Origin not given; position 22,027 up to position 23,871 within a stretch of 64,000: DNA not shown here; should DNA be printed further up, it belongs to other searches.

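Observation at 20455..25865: Three-gene secreted module sharing a PKD-like domain, centred on a clostripain-type (C11) peptidase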

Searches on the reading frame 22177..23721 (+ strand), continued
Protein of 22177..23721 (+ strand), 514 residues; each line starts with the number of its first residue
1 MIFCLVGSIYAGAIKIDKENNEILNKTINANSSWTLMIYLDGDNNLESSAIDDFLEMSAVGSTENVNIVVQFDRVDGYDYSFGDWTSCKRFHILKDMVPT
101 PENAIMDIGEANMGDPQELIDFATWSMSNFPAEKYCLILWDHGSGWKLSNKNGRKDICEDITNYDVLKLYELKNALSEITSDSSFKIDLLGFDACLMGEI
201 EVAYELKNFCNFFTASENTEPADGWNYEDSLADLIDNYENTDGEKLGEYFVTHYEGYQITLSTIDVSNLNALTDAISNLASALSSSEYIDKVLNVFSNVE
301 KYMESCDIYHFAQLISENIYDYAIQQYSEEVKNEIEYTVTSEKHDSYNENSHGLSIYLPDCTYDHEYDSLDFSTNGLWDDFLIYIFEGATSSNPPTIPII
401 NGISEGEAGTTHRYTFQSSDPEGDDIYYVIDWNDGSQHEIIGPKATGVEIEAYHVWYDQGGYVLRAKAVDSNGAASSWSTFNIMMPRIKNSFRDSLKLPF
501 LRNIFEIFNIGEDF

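Call 51: search_solved_structures(query=window:22177-23718:+, max_evalue=0.001, show_alignments=3)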
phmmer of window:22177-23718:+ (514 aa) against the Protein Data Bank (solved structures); distinct sequences matched with E-value up to 0.001: 10.
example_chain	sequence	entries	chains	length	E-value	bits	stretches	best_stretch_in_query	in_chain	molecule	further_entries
4xed_A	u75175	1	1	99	8e-24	87.7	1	391-487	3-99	Peptidase M14, carboxypeptidase A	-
9cip_A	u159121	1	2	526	1.3e-21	80.3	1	9-215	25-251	Clostripain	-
6n9j_A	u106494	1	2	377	9.9e-15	57.7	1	32-262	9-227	Clostripain-related protein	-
6mzo_A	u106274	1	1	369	5.9e-11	45.2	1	113-290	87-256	Inactive Zymogen C11 Protease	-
3uws_B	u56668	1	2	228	8.6e-11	44.7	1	187-297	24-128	hypothetical protein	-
4yec_B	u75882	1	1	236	9.5e-11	44.5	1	187-297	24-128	Clostripain family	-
6nag_A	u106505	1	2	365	0.00013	24.3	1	131-274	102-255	Clostripain-related protein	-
3uws_A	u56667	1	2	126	0.00031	23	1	31-150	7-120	hypothetical protein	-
4yec_A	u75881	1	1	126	0.00033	23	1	32-150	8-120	Clostripain family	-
5l20_B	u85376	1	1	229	0.00079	21.7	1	176-280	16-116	Clostripain-related protein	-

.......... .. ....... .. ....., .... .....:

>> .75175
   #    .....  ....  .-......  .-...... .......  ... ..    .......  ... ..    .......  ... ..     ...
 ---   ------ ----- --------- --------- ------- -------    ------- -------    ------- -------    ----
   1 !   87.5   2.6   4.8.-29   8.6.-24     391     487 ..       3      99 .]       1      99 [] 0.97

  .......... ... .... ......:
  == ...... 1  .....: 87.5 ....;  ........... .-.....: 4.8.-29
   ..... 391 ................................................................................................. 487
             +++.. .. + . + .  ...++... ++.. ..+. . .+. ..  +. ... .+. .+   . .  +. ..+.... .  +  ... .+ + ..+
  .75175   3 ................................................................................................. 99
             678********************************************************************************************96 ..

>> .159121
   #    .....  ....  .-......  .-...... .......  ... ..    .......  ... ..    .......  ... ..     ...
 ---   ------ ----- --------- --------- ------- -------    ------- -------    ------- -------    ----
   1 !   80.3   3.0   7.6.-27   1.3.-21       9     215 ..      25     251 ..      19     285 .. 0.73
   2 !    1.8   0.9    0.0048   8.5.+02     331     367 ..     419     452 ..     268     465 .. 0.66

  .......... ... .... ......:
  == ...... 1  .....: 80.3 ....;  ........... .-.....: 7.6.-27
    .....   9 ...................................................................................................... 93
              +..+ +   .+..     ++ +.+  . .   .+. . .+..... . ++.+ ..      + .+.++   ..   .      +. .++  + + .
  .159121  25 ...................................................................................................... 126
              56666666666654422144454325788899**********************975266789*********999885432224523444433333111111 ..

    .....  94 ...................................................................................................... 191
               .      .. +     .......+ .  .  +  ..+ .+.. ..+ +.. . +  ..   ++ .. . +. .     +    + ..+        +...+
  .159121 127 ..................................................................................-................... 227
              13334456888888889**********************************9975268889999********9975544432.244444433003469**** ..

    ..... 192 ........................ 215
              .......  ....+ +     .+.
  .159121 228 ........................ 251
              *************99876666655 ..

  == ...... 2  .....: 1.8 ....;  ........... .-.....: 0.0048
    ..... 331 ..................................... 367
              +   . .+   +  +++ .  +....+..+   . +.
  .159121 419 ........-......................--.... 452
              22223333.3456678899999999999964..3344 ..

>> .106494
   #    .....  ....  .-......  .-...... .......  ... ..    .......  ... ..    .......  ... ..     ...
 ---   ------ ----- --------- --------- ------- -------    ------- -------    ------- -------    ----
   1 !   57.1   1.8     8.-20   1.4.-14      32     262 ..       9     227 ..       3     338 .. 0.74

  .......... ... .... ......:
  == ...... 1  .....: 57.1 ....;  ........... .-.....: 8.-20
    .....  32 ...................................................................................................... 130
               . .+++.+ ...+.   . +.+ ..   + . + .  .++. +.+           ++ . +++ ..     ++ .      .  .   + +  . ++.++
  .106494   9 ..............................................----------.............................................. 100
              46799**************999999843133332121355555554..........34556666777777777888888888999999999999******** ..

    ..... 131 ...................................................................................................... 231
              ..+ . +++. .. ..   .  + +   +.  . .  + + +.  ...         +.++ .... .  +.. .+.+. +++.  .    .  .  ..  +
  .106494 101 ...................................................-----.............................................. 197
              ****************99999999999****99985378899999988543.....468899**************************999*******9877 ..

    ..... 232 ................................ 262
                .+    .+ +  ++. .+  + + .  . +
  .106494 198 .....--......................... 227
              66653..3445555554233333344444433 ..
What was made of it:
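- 23347..23637 (+): PKD copy of p2 (aa 391-487). PDB 4XED by sequence, E=8e-24 (call 51).
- On Peptidase family C11 (clostripain family, clan CD): K147 and R155-K156 align with clostripain R181 and R190 (call 51).
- On PKD domain (PF00801 / PF18911): By sequence, 4XED matches p2 at E=8e-24 (call 51).
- The S1 Asp (D193) predicts Arg/Lys specificity (call 51).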

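Call 58: list_cluster_members(proteins=[P0001, P0121, P0187])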
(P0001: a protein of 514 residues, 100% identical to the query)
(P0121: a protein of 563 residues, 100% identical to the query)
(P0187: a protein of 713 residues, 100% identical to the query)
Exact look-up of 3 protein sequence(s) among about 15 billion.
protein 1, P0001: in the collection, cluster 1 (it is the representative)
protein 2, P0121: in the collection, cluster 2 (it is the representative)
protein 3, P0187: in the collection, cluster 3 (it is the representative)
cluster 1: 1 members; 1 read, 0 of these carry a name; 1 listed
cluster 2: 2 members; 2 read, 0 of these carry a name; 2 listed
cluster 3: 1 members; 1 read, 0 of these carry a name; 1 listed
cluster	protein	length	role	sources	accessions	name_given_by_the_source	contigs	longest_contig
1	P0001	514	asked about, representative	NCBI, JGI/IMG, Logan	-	-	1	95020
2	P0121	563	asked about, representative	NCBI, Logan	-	-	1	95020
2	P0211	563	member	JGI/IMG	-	-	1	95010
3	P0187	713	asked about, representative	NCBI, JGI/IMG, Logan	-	-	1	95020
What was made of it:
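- Tried and rejected: The cluster look-up returned no names (call 58).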

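Call 65: search_protein_families(library=ncbifam, proteins=[P0010], max_evalue=1)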
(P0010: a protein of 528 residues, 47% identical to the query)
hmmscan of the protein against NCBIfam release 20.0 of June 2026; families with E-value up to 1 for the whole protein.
P0010 (528 aa): 2 families
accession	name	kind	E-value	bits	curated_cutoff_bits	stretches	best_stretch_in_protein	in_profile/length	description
TIGR02806.2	clostrip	equivalog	6.5e-20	71.4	550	1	43-240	3-215/472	clostripain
NF058578.1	CPR_pilus_PamR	equivalog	0.16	10.8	300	1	439-483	185-228/297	pilus system RbmA-like protein PamR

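Call 77: find_encoding_contigs(protein=P0020, flank=7000, max_places=1)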
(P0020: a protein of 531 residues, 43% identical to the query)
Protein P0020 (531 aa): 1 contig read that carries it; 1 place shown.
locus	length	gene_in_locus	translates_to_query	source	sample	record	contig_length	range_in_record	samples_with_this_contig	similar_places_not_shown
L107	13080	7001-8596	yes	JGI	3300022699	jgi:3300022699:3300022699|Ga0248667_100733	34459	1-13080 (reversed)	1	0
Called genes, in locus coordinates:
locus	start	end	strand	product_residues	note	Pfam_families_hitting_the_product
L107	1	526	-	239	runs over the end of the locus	PF00132:Hexapep, PF14602:Hexapep_2 (weak)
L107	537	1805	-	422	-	PF01841:Transglut_core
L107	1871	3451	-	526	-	PF03706:LPG_synthase_TM, PF05148:Methyltransf_8, PF01209:Ubie_methyltran, PF13489:Methyltransf_23, PF08241:Methyltransf_11, PF08242:Methyltransf_12, PF13649:Methyltransf_25, PF13847:Methyltransf_31, +1 more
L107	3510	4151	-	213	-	PF01135:PCMT, PF05175:MTS (weak), PF12847:Methyltransf_18 (weak), PF13649:Methyltransf_25 (weak), PF13847:Methyltransf_31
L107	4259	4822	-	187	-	PF01812:5-FTHF_cyc-lig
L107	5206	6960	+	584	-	PF18911:PKD_4 (faint), PF00801:PKD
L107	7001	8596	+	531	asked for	PF03415:Peptidase_C11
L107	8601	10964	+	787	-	PF00801:PKD, PF18911:PKD_4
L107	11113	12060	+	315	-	PF00288:GHMP_kinases_N, PF08544:GHMP_kinases_C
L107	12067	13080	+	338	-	?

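Call 78: find_encoding_contigs(protein=P0024, flank=7000, max_places=1)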
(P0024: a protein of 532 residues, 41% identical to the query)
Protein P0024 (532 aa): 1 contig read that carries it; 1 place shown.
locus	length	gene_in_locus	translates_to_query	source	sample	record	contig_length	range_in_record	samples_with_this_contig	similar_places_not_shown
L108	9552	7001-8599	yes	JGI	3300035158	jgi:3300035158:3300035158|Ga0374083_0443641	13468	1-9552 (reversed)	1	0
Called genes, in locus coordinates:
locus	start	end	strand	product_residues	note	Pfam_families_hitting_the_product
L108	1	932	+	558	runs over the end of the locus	PF05048:NosD, PF13229:Beta_helix, PF05048:NosD, PF13229:Beta_helix, PF05048:NosD, PF00404:Dockerin_1 (weak)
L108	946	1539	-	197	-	PF01558:POR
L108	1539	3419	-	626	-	PF01855:POR_N, PF13237:Fer4_10 (faint), PF02775:TPP_enzyme_C, PF12797:Fer4_2 (faint), PF14697:Fer4_21 (faint), PF00037:Fer4, PF12837:Fer4_6 (weak)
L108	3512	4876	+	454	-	PF01256:Carb_kinase, PF08543:Phos_pyr_kin, PF00294:PfkB (weak), PF10120:ThiN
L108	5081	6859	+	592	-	PF00801:PKD (weak)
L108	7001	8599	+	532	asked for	PF03415:Peptidase_C11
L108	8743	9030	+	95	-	PF01918:Alba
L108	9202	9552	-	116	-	?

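Call 79: find_encoding_contigs(protein=P0014, flank=7000, max_places=1)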
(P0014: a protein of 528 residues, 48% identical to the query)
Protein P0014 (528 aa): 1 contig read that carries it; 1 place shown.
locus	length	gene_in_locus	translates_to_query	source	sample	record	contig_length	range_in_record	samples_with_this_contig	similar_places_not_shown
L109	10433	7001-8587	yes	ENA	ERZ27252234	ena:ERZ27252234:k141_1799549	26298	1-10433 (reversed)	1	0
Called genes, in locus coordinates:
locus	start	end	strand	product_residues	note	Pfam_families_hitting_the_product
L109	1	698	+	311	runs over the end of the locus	PF04055:Radical_SAM, PF08608:Wyosine_form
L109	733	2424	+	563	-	PF00082:Peptidase_S8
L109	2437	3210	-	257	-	PF03029:ATP_bind_1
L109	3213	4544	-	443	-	PF02844:GARS_N, PF01071:GARS_A, PF02843:GARS_C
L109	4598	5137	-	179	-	PF00156:Pribosyltran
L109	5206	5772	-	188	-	-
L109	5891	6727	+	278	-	PF01022:HTH_5, PF12840:HTH_20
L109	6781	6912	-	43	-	-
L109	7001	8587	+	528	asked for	PF03415:Peptidase_C11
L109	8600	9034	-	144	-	PF00254:FKBP_C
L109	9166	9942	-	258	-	PF00378:ECH_1, PF16113:ECH_2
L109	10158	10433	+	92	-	?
